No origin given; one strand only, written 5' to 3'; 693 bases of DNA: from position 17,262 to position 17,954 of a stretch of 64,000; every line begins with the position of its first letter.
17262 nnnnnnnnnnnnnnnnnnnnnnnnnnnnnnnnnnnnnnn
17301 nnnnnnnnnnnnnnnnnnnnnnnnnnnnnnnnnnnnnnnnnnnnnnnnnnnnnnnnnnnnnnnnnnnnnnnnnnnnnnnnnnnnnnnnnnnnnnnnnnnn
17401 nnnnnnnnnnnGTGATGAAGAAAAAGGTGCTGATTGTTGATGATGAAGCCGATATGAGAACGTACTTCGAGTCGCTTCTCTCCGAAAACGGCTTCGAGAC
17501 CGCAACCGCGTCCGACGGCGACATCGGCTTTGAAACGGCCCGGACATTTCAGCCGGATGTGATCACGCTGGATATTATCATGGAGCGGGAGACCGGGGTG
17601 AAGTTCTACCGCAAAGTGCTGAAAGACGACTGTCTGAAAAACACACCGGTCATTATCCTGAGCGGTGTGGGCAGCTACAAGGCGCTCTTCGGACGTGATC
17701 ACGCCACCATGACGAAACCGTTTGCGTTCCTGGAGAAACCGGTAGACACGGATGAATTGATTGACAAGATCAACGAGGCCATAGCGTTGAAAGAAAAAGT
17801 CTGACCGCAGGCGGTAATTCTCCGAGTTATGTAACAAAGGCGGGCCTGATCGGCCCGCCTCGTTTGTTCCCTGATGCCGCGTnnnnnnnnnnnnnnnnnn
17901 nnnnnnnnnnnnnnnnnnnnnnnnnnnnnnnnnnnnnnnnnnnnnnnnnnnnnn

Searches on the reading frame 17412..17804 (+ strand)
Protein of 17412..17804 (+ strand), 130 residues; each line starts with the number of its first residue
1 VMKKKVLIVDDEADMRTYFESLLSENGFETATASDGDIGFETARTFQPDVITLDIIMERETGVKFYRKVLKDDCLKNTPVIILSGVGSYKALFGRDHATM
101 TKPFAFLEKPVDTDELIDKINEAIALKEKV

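Call 3: search_protein_families(library=pfam, proteins=[window:17412-17804:+], max_evalue=0.01)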
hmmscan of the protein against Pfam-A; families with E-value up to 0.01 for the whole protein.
window:17412-17804:+ (130 aa): 1 family
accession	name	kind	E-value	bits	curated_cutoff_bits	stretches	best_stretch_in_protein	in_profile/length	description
PF00072.30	Response_reg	-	6.6e-20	71.8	30.2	1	6-121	1-111/111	Response regulator receiver domain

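Call 4: search_protein_families(library=ncbifam, proteins=[window:17412-17804:+], max_evalue=0.01)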
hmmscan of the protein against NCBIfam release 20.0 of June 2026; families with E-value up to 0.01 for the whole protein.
window:17412-17804:+ (130 aa): 82 families (the best 25 are shown)
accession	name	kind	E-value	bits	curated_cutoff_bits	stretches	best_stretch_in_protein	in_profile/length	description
NF045717.1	DVU0259_DivK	exception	3.1e-32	111.2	160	1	2-124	1-116/117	DVU0259 family response regulator domain-containing protein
NF051870.1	NAssimRespRegNtrX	equivalog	5e-15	55.3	600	1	4-124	2-119/452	nitrogen assimilation response regulator NtrX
NF008469.0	PRK11361.1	equivalog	4e-14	52.2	714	1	3-127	4-123/461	acetoacetate metabolism transcriptional regulator AtoC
TIGR02154.1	PhoB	equivalog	2e-13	50.2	296.2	1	2-90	1-89/226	phosphate regulon transcriptional regulator PhoB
NF001965.0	PRK00742.1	subfamily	1.6e-12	47.3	293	1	1-87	1-86/357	chemotaxis-specific protein-glutamate methyltransferase CheB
NF047465.1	hybrid_HK_LvrA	exception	2.3e-12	45.8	1200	1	3-128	467-588/819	hybrid histidine kinase/response regulator LvrA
NF011695.0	PRK15115.1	equivalog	3.6e-12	45.8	763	1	4-127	7-125/445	two-component system response regulator GlrR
TIGR01818.1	ntrC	equivalog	1.1e-11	44.2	558.6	1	6-126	1-116/463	nitrogen regulation protein NR(I)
NF007969.0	PRK10693.1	equivalog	1.2e-11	44.2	329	1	2-85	6-87/337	two-component system response regulator RssB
NF045944.1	ResRegRpaBCyano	equivalog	3.1e-11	43.1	330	1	7-91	1-82/229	response regulator transcription factor RpaB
NF041733.1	resp_reg_CseB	equivalog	5.1e-11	42.4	350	1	5-121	2-112/228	two-component system response regulator CseB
NF007546.0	PRK10161.1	equivalog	6e-11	42.3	471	1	2-121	1-117/229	phosphate response regulator transcription factor PhoB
NF006900.1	PRK09390.1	equivalog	6.3e-11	42.2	255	1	3-126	4-122/203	response regulator FixJ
NF047793.1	ResRegPgtA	equivalog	7.5e-11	41.5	650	1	3-127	5-124/414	two-component system response regulator PgtA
NF040534.1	resp_reg_YycF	equivalog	8.5e-11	41.5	340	1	4-120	1-111/231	response regulator YycF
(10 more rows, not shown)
